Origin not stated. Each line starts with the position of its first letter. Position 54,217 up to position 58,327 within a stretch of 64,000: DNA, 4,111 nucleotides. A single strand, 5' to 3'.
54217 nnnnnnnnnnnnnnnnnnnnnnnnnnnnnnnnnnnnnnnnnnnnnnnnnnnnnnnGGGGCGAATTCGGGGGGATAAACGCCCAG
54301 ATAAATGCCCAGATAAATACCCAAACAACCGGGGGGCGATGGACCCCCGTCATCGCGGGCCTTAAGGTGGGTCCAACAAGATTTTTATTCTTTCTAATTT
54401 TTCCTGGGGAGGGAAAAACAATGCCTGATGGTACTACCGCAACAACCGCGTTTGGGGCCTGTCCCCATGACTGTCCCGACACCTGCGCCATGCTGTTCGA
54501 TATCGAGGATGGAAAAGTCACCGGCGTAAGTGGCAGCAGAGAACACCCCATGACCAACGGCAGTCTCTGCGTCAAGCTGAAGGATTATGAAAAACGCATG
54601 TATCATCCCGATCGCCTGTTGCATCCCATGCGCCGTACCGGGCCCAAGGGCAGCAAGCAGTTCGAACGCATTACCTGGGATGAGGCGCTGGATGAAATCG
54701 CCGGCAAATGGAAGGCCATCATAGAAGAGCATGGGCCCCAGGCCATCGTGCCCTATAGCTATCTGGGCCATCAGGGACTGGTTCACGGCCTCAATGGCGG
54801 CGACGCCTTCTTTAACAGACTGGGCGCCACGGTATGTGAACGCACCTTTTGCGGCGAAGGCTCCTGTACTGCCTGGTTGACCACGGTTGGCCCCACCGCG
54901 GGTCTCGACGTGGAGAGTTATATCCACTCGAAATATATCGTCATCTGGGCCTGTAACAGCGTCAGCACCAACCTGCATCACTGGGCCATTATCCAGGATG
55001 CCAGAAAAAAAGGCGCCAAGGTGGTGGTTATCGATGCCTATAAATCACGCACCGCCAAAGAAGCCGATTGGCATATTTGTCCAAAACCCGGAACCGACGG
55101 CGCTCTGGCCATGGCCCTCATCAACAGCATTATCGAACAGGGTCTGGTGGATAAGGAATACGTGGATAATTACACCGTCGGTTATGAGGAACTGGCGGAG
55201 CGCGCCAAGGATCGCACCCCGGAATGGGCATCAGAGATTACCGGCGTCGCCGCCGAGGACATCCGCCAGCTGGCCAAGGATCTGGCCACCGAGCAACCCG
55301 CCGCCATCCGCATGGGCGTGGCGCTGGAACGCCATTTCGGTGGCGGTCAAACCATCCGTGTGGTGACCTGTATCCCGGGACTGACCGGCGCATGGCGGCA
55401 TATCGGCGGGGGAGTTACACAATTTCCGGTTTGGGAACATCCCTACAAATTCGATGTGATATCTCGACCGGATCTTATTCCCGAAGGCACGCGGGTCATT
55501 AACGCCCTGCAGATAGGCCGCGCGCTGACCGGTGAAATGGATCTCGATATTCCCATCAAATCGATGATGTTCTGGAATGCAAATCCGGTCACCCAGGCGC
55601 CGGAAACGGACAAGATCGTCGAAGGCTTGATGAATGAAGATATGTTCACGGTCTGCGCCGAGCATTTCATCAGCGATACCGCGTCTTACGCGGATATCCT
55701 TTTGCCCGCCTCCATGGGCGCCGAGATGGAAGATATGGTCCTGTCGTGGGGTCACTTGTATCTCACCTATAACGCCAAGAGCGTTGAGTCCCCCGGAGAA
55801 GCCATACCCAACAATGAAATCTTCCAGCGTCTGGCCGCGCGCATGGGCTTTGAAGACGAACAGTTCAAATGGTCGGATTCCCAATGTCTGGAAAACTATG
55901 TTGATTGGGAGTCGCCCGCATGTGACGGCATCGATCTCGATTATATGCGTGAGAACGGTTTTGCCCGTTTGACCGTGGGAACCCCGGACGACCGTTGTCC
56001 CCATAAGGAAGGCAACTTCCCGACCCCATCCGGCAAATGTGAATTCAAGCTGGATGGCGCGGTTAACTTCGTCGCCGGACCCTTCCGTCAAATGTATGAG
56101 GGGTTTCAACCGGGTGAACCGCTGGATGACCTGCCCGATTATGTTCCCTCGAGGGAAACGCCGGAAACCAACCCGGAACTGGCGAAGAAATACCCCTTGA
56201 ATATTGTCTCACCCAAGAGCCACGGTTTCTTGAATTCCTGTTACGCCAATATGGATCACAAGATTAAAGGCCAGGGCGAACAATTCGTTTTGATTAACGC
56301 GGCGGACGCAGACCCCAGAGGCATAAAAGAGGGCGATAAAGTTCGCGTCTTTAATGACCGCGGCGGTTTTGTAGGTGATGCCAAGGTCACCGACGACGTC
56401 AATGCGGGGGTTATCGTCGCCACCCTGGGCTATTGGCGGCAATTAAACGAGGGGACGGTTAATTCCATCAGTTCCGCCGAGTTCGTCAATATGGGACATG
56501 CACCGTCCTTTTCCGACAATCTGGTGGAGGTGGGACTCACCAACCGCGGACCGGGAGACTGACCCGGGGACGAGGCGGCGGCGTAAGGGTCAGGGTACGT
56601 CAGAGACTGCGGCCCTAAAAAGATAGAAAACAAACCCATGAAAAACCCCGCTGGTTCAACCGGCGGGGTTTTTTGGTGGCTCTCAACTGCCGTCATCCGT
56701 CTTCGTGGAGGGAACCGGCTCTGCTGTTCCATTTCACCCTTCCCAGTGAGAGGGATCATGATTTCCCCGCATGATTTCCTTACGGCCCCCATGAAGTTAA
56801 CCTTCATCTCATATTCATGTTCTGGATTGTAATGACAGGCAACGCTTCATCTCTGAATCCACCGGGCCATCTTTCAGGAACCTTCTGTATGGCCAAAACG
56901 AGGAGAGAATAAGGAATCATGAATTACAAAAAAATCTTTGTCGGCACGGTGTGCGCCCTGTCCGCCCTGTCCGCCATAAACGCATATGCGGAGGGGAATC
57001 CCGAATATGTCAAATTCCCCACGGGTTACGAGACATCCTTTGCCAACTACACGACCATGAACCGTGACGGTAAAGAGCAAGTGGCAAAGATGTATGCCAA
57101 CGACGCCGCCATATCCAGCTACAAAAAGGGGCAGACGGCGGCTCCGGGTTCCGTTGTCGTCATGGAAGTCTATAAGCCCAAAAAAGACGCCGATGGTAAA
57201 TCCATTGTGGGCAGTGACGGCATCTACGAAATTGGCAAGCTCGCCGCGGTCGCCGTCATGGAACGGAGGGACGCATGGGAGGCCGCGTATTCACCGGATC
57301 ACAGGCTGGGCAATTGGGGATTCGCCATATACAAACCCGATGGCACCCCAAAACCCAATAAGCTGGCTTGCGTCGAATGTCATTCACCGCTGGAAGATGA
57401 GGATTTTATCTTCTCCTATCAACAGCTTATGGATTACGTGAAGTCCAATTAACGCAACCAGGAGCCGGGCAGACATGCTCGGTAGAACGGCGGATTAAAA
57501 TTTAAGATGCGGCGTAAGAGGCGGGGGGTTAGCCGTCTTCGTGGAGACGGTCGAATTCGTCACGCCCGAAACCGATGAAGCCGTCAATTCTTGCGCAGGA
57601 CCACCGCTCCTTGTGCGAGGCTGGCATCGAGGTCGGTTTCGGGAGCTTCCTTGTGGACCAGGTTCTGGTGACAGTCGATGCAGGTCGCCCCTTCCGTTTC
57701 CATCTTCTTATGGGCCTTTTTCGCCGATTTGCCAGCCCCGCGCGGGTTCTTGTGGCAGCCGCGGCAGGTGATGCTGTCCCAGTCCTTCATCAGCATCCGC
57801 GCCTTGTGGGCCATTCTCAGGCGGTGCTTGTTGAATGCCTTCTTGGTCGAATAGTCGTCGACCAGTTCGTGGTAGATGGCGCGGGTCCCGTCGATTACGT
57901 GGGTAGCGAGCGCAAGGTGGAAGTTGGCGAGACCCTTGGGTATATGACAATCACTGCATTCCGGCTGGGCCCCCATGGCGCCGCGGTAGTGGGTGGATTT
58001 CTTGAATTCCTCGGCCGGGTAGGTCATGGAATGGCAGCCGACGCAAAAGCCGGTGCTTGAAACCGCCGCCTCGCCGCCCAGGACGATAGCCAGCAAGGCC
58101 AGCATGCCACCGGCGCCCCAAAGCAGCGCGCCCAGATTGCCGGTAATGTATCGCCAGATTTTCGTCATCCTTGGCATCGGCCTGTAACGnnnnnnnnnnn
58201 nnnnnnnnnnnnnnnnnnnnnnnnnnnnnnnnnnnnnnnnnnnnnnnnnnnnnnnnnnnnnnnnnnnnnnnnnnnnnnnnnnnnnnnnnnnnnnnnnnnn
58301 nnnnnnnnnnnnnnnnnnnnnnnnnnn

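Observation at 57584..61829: Complete nitrifier-type haoA-haoB-cycA-cycB module in a heterotroph-like alphaproteobacterium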

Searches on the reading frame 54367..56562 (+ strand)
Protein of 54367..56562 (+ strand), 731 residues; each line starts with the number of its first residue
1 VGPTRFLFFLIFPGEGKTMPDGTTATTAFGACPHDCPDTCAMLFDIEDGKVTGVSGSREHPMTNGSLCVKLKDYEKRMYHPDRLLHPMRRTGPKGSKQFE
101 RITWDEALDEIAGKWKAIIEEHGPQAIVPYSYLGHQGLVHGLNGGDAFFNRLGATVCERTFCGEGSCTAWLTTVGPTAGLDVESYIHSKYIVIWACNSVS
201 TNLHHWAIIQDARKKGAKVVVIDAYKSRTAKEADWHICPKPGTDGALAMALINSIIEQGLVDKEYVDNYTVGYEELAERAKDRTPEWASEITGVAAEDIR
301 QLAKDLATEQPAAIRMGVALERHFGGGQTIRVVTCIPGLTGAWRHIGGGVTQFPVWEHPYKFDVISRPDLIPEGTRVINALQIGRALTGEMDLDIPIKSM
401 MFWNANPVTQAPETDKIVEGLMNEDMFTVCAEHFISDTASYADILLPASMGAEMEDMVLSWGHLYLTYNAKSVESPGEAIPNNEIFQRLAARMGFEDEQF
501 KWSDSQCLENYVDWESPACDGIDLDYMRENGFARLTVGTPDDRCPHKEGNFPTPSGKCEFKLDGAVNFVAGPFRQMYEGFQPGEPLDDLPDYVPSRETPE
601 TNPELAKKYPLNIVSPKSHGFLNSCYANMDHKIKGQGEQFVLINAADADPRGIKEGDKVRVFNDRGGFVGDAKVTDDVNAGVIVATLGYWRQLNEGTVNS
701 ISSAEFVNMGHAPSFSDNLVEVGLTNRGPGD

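Call 3: search_protein_families(library=pfam, proteins=[window:54367-56562:+], max_evalue=0.01)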
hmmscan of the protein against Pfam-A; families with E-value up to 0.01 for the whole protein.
window:54367-56562:+ (731 aa): 3 families
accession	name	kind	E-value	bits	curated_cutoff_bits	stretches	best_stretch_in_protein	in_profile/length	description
PF00384.28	Molybdopterin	-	4.5e-38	131.6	24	1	83-491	1-352/353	Molybdopterin oxidoreductase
PF01568.27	Molydop_binding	-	3.4e-20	72.6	26.8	1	612-716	2-107/110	Molydopterin dinucleotide binding domain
PF04879.21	Molybdop_Fe4S4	-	3e-08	34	22.7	1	31-80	7-55/55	Molybdopterin oxidoreductase Fe4S4 domain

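Call 4: search_protein_families(library=ncbifam, proteins=[window:54367-56562:+], max_evalue=0.01)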
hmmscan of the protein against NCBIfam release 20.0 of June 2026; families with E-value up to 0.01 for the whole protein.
window:54367-56562:+ (731 aa): 28 families (the best 25 are shown)
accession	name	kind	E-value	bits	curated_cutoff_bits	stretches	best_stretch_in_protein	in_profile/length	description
TIGR02166.1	dmsA_ynfE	subfamily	1.4e-84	284.7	777.7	1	22-721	39-790/794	DMSO/selenate family reductase complex A subunit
TIGR01591.1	Fdh-alpha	equivalog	1.5e-79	267.9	666.25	3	32-351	3-319/672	formate dehydrogenase subunit alpha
NF041884.1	selenate_YnfF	exception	3.9e-65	220.2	1650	1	26-694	44-759/798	selenate/tellurate reductase subunit YnfF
NF041885.1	selenate_YnfE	exception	2.2e-63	214.3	1675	1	25-694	46-766/805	selenate/tellurate reductase subunit YnfE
TIGR03479.1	DMSO_red_II_alp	subfamily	5.2e-63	213.4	984.75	4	61-269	98-306/913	molybdopterin-dependent oxidoreductase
NF011566.1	PRK14990.1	exception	3.8e-60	203.8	1600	1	19-698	50-781/814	dimethylsulfoxide reductase subunit A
NF012032.0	PRK15488.1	equivalog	9.6e-60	202.4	694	2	35-314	50-325/759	thiosulfate reductase PhsA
TIGR00509.1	bisC_fam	subfamily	4.2e-57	193.9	1017.55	3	46-350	11-344/772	molybdopterin guanine dinucleotide-containing S/N-oxide reductase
NF047855.1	AssmNtatRedNasC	equivalog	1.2e-47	162.7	1100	2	53-340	48-333/708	assimilatory nitrate reductase catalytic subunit NasC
NF011682.0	PRK15102.1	equivalog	1.2e-39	136.1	909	2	192-351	233-398/829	trimethylamine-N-oxide reductase TorA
TIGR02164.1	torA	equivalog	1.3e-37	129.4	1465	2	192-351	229-394/824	trimethylamine-N-oxide reductase TorA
NF041323.1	Nitr_red_NasA_Halo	equivalog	8.2e-32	110.5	1000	2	51-332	20-294/673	assimilatory nitrate reductase NasA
NF041783.2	mnquin_red_QrcB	equivalog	3.5e-31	108.1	440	1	36-494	60-504/695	menaquinone reductase molybdopterin-binding-like subunit QrcB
NF010055.0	PRK13532.1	equivalog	2.2e-28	99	904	1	35-270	49-291/830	nitrate reductase catalytic subunit NapA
TIGR02693.1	arsenite_ox_L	equivalog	6.3e-28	97.2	359.05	3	226-307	283-365/806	arsenate reductase (azurin) large subunit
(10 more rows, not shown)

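Call 67: search_solved_structures(query=window:54421-56562:+, max_evalue=1e-20)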
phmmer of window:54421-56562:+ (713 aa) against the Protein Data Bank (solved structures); distinct sequences matched with E-value up to 1e-20: 26.
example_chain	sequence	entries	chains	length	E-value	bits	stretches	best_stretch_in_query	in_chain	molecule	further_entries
2e7z_A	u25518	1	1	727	7.3e-54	186.7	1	17-325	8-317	Acetylene hydratase Ahy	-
7qv7_S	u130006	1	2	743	3.3e-45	158.1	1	11-684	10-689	Hydrogen dependent carbon dioxide reductase subunit FdhF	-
2vpw_A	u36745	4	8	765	1.4e-43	152.7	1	18-330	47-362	THIOSULFATE REDUCTASE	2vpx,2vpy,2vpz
9t1s_L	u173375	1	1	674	3.6e-41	144.8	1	13-505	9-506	formate dehydrogenase (coenzyme F420)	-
5e7o_A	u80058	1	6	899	1.4e-40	142.8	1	9-248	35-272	DMSO reductase family type II enzyme, molybdopterin subunit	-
4ydd_A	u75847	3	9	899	1.8e-40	142.5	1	9-248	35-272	DMSO reductase family type II enzyme, molybdopterin subunit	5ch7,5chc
7bkb_D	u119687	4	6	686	4.6e-40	141.1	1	13-480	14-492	Formate dehydrogenase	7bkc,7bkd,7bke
7l5i_A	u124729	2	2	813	5.9e-37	130.8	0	72-331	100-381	Trimethylamine-N-oxide reductase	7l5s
1dms_A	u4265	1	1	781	1.5e-36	129.5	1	74-677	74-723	DMSO REDUCTASE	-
1aa6_A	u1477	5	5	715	3.7e-36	128.2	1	13-329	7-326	FORMATE DEHYDROGENASE H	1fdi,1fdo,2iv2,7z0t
1e18_A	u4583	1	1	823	1.1e-35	126.6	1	74-331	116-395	DMSO REDUCTASE.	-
1e60_A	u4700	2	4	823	4e-35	124.8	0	74-331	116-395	Dimethyl sulfoxide/trimethylamine N-oxide reductase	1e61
1dmr_A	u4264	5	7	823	4.3e-35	124.7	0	74-331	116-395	DMSO REDUCTASE | Dimethyl sulfoxide/trimethylamine N-oxide reductase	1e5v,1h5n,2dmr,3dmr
4dmr_A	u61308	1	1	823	6.8e-35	124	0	74-331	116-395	DMSO REDUCTASE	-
1eu1_A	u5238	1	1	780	5.9e-33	117.6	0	75-331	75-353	DIMETHYL SULFOXIDE REDUCTASE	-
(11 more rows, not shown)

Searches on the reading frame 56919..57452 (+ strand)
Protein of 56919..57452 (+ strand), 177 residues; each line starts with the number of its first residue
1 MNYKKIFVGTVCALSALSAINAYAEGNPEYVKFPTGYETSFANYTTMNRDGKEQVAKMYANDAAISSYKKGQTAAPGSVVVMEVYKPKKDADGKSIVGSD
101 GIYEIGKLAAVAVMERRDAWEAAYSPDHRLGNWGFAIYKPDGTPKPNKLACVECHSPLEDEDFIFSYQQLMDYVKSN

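Call 3: search_protein_families(library=pfam, proteins=[window:56919-57452:+], max_evalue=0.01)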
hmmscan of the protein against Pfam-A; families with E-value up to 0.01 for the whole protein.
window:56919-57452:+ (177 aa): 1 family
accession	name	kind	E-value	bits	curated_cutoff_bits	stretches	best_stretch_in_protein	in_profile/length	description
PF16694.10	Cytochrome_P460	-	6.3e-26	91.6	27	1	34-166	1-125/125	Cytochrome P460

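Call 4: search_protein_families(library=ncbifam, proteins=[window:56919-57452:+], max_evalue=0.01)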
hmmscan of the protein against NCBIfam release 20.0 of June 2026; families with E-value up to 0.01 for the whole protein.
window:56919-57452:+ (177 aa): 0 families

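Call 35: search_solved_structures(query=window:56919-57452:+, show_alignments=3, max_evalue=0.01)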
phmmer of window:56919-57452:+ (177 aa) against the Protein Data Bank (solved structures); distinct sequences matched with E-value up to 0.01: 2.
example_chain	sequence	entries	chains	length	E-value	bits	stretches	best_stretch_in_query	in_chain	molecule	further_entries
7s5o_A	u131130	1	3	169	1.1e-58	200.9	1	26-176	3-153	Cytochrome_P460 domain-containing protein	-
7ead_A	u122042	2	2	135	0.0095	18.8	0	58-166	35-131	Cytochrome_P460 domain-containing protein | Probable cytochrome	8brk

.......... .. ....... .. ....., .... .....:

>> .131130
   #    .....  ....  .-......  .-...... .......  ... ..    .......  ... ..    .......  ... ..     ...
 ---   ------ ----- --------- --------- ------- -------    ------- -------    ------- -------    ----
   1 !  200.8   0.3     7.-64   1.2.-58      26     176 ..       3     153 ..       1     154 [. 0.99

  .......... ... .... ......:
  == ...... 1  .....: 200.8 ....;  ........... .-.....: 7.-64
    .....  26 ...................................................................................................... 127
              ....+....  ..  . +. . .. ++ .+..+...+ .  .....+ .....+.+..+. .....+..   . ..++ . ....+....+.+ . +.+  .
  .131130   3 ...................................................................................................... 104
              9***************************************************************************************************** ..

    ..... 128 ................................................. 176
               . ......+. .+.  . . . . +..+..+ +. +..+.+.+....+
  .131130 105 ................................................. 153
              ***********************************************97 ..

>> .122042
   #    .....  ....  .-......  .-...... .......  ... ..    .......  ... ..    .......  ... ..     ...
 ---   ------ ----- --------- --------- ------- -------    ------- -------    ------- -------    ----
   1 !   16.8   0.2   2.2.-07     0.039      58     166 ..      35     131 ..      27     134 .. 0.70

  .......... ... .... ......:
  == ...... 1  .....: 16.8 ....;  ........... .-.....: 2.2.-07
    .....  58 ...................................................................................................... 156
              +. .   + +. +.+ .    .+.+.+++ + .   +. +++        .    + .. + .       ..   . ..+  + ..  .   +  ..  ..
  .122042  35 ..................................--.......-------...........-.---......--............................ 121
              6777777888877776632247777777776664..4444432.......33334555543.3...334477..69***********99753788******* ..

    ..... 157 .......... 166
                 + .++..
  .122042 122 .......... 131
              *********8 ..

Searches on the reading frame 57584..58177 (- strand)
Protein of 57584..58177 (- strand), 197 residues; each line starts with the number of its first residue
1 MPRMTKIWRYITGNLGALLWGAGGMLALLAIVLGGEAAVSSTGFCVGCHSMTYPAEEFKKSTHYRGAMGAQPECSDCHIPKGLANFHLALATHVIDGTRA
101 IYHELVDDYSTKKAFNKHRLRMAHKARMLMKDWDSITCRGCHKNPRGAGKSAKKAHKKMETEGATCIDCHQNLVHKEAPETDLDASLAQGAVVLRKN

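Call 3: search_protein_families(library=pfam, proteins=[window:57584-58177:-], max_evalue=0.01)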
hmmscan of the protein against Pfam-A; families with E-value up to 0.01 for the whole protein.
window:57584-58177:- (197 aa): 6 families
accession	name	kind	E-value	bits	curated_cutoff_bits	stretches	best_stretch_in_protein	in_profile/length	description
PF03264.19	Cytochrom_NNT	-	3e-45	154.5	24.1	1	17-177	11-171/174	NapC/NirT cytochrome c family, N-terminal region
PF14522.11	Cytochrome_C7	-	1.3e-08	35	24.8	2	134-176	12-54/67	Cytochrome c7 and related cytochrome c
PF22113.1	Mtrc-MtrF_II-IV_dom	-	0.00029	20.8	30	0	137-177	8-42/176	Outer membrane cytochrome MtrC/MtrF-like, domains II/IV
PF09699.15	Paired_CXXCH_1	-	0.00078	19.5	20.6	0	138-172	9-38/41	Doubled CXXCH motif (Paired_CXXCH_1)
PF14537.11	Cytochrom_c3_2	-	0.0029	18.5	25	0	135-172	26-66/79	Cytochrome c3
PF02085.21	Cytochrom_CIII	-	0.0085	16.9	22.9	0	134-179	45-91/101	Class III cytochrome C family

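Call 4: search_protein_families(library=ncbifam, proteins=[window:57584-58177:-], max_evalue=0.01)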
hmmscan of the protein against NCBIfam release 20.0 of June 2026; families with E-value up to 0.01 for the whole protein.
window:57584-58177:- (197 aa): 12 families
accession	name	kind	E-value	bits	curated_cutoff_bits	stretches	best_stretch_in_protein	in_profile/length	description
TIGR02162.1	torC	equivalog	1.8e-30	106.5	478.2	1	38-176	40-179/387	pentaheme c-type cytochrome TorC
TIGR02161.1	napC_nirT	subfamily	1.1e-27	97.2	310.6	1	23-176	27-180/185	periplasmic nitrate (or nitrite) reductase c-type cytochrome, NapC/NirT family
NF011606.0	PRK15032.1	equivalog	2.9e-26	92.5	455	1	21-176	24-180/390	pentaheme c-type cytochrome TorC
NF007906.0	PRK10617.1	equivalog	1.2e-23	84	349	1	6-178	16-191/200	cytochrome c-type protein NapC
TIGR03153.1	cytochr_NrfH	equivalog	3.7e-12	46.5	134.2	1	29-175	15-138/138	cytochrome c nitrite reductase small subunit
TIGR03508.1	decahem_SO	subfamily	1.1e-05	25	192.2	1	115-172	98-152/258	DmsE family decaheme c-type cytochrome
TIGR04257.1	nanowire_3heme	domain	0.00068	19.7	40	0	134-172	22-60/75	c(7)-type cytochrome triheme domain-containing protein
TIGR01904.2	GSu_C4xC__C2xCH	domain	0.0011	18.7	27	0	132-158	43-72/73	CxxxxCH/CxxCH domain c-type cytochrome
NF008659.0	PRK11659.1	equivalog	0.0032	17.2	184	0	130-173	42-85/188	cytochrome c nitrite reductase pentaheme subunit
TIGR03146.1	cyt_nit_nrfB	equivalog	0.0045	17.3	166.6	0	132-174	9-51/145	cytochrome c nitrite reductase pentaheme subunit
NF038038.1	cytoc_DsrJ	equivalog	0.006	16.9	100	0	39-78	87-121/121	sulfate reduction electron transfer complex DsrMKJOP subunit DsrJ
TIGR01905.1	paired_CXXCH_1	subfamily_domain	0.0081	16.1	25.2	0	41-50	28-37/41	doubled CXXCH domain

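Call 37: search_solved_structures(query=window:57584-58177:-, show_alignments=1, max_evalue=0.01)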
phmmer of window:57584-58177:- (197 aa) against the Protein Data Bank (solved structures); distinct sequences matched with E-value up to 0.01: 0.
